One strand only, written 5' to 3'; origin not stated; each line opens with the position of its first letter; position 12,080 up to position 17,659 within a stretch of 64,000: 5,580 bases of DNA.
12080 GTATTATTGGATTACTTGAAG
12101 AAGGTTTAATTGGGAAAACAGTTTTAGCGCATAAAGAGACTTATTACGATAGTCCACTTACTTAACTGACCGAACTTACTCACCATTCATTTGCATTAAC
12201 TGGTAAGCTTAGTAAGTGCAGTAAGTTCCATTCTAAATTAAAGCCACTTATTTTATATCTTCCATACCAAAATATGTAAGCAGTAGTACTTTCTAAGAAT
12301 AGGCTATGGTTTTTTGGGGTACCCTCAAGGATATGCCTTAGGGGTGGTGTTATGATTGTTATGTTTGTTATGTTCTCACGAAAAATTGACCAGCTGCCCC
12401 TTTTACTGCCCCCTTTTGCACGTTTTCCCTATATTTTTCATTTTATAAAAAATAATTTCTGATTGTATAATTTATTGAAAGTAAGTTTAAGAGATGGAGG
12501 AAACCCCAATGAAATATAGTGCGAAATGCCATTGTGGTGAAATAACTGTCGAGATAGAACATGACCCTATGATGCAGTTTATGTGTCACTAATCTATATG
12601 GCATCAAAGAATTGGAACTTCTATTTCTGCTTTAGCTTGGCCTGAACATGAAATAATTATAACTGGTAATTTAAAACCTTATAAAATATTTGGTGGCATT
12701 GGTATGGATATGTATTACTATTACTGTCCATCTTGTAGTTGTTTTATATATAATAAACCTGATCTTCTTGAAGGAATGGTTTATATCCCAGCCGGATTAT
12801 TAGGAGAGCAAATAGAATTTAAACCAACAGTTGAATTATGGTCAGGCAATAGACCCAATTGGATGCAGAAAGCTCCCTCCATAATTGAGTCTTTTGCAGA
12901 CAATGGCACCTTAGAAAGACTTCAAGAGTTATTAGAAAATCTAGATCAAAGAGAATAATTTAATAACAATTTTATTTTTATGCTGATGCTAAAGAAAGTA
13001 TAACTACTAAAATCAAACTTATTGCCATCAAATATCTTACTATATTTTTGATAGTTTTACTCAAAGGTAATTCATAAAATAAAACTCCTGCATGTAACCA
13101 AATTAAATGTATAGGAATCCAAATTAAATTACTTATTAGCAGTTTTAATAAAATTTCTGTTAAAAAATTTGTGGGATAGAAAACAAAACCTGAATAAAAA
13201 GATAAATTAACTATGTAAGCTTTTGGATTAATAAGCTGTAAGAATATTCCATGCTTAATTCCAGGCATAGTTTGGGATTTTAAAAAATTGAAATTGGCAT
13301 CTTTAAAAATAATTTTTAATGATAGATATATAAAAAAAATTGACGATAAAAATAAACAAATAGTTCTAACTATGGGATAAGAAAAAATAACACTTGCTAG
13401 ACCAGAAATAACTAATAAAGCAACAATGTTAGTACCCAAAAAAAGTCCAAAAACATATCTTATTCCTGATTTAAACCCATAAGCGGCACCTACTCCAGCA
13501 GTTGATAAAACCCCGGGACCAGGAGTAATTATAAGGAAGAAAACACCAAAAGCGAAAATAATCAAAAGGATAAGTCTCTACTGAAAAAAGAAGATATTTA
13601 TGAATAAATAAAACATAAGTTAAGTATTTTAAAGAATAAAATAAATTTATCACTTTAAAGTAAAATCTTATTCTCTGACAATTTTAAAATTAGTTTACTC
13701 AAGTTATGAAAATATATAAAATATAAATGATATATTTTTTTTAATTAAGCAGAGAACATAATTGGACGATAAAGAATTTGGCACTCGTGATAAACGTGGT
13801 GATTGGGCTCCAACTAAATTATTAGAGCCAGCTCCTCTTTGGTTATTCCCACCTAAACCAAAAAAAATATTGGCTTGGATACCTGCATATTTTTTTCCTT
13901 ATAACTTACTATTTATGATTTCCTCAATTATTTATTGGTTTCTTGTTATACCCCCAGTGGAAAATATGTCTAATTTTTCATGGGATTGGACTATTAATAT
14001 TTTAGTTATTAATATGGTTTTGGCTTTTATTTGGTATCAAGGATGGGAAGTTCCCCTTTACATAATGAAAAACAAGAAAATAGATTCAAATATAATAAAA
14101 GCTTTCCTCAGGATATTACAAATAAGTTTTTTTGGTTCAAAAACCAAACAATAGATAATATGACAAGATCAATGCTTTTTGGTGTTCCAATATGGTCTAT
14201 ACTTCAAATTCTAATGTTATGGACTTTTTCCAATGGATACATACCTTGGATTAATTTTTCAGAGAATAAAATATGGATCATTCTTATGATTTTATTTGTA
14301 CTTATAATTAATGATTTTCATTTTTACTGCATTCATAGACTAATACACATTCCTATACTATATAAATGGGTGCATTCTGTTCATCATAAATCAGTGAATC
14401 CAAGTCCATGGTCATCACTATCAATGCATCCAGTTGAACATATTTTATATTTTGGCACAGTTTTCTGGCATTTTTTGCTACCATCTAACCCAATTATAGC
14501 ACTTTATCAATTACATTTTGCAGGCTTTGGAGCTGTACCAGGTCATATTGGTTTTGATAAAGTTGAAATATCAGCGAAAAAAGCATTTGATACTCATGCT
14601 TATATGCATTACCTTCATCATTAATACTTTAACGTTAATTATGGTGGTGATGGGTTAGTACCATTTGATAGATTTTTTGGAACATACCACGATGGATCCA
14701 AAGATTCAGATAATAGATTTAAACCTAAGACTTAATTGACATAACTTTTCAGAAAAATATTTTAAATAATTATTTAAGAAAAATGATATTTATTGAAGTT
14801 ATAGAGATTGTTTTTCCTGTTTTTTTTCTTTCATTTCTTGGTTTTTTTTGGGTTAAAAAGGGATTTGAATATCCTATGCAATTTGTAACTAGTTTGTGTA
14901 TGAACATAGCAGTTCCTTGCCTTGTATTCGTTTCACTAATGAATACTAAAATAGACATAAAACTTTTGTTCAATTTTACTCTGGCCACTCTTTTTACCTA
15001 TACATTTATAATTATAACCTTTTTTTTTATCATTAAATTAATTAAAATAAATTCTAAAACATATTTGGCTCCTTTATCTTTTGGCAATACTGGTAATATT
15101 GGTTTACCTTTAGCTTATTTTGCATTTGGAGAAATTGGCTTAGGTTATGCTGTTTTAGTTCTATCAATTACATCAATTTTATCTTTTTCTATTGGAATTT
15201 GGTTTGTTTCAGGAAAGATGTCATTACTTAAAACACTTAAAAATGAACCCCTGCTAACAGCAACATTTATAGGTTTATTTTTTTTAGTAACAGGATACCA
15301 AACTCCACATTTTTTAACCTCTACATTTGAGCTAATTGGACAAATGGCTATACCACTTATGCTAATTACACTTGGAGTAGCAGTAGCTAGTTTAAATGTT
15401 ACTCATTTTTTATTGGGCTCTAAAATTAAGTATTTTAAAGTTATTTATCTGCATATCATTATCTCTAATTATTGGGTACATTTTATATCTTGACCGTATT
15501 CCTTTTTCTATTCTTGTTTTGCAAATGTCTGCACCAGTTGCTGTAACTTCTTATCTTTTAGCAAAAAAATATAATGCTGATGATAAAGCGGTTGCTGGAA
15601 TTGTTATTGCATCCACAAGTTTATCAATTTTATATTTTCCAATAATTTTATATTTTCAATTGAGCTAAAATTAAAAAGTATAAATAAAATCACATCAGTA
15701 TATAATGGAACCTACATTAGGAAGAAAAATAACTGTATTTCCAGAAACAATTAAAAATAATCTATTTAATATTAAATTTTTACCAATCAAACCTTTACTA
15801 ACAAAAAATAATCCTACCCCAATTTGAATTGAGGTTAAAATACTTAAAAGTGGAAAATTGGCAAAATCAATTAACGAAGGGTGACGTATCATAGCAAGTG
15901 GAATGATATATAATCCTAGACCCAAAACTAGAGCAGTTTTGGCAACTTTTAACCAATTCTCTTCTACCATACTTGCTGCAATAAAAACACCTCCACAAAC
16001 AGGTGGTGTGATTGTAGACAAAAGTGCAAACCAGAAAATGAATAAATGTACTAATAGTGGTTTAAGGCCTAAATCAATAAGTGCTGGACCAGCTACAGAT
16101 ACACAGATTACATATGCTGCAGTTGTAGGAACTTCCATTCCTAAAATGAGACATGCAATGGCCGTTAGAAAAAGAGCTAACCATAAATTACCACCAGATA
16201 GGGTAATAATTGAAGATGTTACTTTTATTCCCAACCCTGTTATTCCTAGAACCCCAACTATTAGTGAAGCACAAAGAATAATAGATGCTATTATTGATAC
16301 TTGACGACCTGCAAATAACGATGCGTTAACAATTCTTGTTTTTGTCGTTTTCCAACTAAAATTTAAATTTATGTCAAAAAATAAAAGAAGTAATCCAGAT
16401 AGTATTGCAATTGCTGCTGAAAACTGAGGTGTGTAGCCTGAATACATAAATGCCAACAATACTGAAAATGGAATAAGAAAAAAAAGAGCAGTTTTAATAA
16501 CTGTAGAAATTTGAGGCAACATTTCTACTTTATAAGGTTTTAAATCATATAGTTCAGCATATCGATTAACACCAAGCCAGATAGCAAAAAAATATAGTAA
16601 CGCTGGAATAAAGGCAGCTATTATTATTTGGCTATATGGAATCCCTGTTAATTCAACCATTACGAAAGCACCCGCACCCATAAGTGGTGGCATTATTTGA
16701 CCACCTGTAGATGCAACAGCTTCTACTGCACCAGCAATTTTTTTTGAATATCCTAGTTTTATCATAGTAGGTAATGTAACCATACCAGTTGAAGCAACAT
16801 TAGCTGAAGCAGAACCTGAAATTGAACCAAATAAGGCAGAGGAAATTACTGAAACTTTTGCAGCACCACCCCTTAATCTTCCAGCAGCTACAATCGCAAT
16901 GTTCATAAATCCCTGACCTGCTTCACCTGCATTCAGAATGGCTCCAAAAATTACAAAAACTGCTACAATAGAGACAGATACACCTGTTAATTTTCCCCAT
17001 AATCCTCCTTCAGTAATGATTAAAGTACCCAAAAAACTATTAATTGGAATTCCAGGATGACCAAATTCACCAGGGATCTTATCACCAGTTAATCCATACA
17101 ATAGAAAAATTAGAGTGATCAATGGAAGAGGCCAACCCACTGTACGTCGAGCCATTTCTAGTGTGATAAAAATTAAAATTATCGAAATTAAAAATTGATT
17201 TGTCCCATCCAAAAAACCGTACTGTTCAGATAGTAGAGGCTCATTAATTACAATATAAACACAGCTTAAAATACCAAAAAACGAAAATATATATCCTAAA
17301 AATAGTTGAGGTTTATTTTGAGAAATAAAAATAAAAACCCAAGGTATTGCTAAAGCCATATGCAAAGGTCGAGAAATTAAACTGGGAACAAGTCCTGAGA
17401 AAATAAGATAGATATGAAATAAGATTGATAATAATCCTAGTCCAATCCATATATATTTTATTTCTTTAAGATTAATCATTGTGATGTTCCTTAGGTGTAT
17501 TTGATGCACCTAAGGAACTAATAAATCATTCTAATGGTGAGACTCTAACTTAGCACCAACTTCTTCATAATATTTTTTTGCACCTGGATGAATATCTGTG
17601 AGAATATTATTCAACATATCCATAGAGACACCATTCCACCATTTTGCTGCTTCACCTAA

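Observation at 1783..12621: Five same-orientation copies of an unrecognised repeat split 11 kb into gene cassettes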

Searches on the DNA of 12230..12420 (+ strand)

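Call 84: search_dna_similar(query=window:12230-12420:+, collection=phages, mode=distant, max_evalue=0.001, max_rows=10)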
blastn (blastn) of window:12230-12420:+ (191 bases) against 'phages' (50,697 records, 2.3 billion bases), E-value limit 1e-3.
No match.

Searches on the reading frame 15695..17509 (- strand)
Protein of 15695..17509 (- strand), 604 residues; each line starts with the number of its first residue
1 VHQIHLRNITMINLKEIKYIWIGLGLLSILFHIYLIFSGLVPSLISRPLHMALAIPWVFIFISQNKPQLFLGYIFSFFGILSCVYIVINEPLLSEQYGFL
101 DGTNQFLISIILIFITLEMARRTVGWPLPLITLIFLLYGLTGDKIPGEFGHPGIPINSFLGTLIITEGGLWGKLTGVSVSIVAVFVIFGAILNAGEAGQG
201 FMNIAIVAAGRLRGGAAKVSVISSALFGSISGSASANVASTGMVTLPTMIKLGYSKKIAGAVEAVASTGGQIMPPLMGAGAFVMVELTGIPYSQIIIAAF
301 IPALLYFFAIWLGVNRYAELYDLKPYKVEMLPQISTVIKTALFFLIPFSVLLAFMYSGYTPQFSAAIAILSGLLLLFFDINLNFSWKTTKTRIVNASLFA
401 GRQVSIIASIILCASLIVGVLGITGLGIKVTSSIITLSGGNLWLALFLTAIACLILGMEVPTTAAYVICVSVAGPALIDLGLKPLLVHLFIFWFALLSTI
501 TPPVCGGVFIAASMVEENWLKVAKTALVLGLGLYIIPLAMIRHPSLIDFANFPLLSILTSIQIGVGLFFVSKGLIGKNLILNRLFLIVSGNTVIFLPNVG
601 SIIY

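Call 47: list_cluster_members(proteins=[window:15695-17509:-, window:860-1792:+, window:12978-13565:-, window:3508-3813:+])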
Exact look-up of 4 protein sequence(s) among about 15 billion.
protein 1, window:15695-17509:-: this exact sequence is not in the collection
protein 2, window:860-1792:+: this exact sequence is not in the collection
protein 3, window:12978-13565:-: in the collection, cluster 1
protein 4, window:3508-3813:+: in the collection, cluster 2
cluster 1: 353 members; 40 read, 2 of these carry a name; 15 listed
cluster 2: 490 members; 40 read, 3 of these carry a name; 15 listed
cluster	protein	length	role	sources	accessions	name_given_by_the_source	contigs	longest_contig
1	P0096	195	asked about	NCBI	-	-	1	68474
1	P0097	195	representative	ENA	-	-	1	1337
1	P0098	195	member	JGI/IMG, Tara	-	strand:+ start:63 stop:650 length:588 start_codon:yes stop_codon:yes gene_type:complete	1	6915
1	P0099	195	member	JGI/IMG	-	threonine/homoserine/homoserine lactone efflux protein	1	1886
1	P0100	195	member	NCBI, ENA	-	-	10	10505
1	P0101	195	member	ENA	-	-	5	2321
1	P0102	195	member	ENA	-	-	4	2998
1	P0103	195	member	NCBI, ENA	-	-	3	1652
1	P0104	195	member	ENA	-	-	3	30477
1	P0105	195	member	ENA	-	-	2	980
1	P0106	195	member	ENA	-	-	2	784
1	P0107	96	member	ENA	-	-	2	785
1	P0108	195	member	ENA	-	-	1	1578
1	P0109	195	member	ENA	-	-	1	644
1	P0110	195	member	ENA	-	-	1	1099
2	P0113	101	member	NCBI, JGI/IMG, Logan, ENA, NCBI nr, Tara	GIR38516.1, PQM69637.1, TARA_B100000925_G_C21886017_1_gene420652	MAG: hypothetical protein CML70_02235 [Rhodobacterales bacterium] | hypothetical protein | strand:- start:508 stop:813 length:306 start_codon:yes stop_codon:yes gene_type:complete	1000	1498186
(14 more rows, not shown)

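Call 48: find_encoding_contigs(protein=P0113, flank=10000, max_places=8)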
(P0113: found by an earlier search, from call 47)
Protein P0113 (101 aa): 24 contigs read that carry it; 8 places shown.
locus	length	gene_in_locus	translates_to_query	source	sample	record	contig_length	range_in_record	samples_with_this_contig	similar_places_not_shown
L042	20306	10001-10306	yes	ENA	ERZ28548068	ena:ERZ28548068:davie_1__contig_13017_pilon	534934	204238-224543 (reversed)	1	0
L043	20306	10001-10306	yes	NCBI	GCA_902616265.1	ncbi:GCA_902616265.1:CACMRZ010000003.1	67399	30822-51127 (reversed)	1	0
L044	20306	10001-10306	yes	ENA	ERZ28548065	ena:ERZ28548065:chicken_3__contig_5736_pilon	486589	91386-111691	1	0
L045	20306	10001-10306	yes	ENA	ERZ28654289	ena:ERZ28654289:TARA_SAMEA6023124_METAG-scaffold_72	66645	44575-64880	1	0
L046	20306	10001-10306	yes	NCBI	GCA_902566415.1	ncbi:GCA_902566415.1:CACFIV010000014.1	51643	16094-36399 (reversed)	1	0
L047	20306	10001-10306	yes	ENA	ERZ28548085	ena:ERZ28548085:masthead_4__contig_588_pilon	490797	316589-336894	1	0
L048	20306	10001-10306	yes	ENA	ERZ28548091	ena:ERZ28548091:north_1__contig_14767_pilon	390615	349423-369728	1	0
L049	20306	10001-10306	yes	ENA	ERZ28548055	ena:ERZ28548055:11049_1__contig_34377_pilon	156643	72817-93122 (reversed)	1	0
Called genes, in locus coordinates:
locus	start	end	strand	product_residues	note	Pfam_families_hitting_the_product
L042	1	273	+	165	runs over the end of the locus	PF13302:Acetyltransf_3, PF00583:Acetyltransf_1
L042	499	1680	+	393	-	PF00155:Aminotran_1_2, PF00266:Aminotran_5 (weak), PF01053:Cys_Met_Meta_PP (weak)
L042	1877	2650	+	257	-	-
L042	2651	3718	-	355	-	PF01717:Meth_synt_2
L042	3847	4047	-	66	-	-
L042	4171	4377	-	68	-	PF00313:CSD, PF08206:OB_RNB (weak)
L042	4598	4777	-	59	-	-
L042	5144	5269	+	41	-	-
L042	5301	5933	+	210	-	PF01975:SurE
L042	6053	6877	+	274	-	PF00892:EamA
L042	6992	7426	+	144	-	PF07681:DoxX (weak)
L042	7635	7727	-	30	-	-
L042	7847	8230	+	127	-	-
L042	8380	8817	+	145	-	-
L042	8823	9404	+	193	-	-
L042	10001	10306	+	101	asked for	-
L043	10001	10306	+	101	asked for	-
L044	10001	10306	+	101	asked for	-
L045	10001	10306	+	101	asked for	-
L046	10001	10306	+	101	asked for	-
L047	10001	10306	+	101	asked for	-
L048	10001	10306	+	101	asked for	-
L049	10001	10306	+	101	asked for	-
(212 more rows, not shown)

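Call 51: find_encoding_contigs(protein=P0104, flank=10000, max_places=4)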
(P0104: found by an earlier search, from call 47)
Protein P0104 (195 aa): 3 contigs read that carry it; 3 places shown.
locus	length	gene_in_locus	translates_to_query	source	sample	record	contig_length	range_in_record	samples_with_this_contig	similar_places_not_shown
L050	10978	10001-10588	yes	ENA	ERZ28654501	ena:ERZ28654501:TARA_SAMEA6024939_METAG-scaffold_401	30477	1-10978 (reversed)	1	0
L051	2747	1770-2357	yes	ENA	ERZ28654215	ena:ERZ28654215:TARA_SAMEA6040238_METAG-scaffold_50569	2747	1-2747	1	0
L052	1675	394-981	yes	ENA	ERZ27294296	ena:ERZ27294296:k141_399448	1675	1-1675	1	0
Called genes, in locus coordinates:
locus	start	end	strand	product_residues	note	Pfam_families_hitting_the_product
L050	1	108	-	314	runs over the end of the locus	PF01791:DeoC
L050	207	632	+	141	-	PF08211:dCMP_cyt_deam_2 (weak), PF00383:dCMP_cyt_deam_1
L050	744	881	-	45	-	-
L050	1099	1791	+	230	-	PF00591:Glycos_transf_3 (weak), PF07831:PYNP_C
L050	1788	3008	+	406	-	PF01676:Metalloenzyme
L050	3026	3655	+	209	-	PF14681:UPRTase, PF00156:Pribosyltran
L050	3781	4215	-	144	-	PF00571:CBS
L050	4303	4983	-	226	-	PF16867:DMSP_lyase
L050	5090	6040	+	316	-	PF16868:NMT1_3, PF09084:NMT1 (faint)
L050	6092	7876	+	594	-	PF06808:DctM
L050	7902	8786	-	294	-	PF03547:Mem_trans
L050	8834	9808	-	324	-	PF04116:FA_hydroxylase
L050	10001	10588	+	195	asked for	PF01810:LysE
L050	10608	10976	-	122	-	?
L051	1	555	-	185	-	?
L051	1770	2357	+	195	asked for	PF01810:LysE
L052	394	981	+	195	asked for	PF01810:LysE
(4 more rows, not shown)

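Call 52: find_encoding_contigs(protein=P0100, flank=10000, max_places=6)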
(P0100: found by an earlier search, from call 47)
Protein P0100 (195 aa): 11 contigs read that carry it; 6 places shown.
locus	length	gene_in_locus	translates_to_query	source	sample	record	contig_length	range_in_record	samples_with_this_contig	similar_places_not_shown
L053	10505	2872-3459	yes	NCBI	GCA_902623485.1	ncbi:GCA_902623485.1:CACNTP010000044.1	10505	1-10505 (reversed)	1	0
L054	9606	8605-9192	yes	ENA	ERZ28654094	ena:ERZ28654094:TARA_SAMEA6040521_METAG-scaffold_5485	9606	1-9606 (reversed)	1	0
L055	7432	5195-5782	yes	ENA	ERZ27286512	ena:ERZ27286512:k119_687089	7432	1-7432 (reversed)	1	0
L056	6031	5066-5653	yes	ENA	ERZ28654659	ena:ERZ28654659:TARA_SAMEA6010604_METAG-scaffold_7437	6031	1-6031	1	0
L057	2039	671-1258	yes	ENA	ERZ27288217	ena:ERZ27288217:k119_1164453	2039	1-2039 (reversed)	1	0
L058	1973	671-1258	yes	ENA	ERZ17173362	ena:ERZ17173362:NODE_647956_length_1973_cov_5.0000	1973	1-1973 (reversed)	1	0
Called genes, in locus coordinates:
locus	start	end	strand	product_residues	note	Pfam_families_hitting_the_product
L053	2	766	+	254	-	?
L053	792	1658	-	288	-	PF03547:Mem_trans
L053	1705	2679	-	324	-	PF04116:FA_hydroxylase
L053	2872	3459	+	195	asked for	PF01810:LysE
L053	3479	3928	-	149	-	PF04828:GFA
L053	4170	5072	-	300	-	PF00291:PALP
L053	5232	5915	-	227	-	-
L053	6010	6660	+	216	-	-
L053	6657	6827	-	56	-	-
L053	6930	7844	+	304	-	PF02574:S-methyl_trans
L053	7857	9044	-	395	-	PF01571:GCV_T, PF08669:GCV_T_C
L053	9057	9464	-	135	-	PF04828:GFA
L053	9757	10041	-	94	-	-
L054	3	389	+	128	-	?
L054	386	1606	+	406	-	PF01676:Metalloenzyme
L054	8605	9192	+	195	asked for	PF01810:LysE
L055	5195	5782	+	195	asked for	PF01810:LysE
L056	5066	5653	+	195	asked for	PF01810:LysE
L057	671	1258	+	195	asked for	PF01810:LysE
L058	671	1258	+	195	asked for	PF01810:LysE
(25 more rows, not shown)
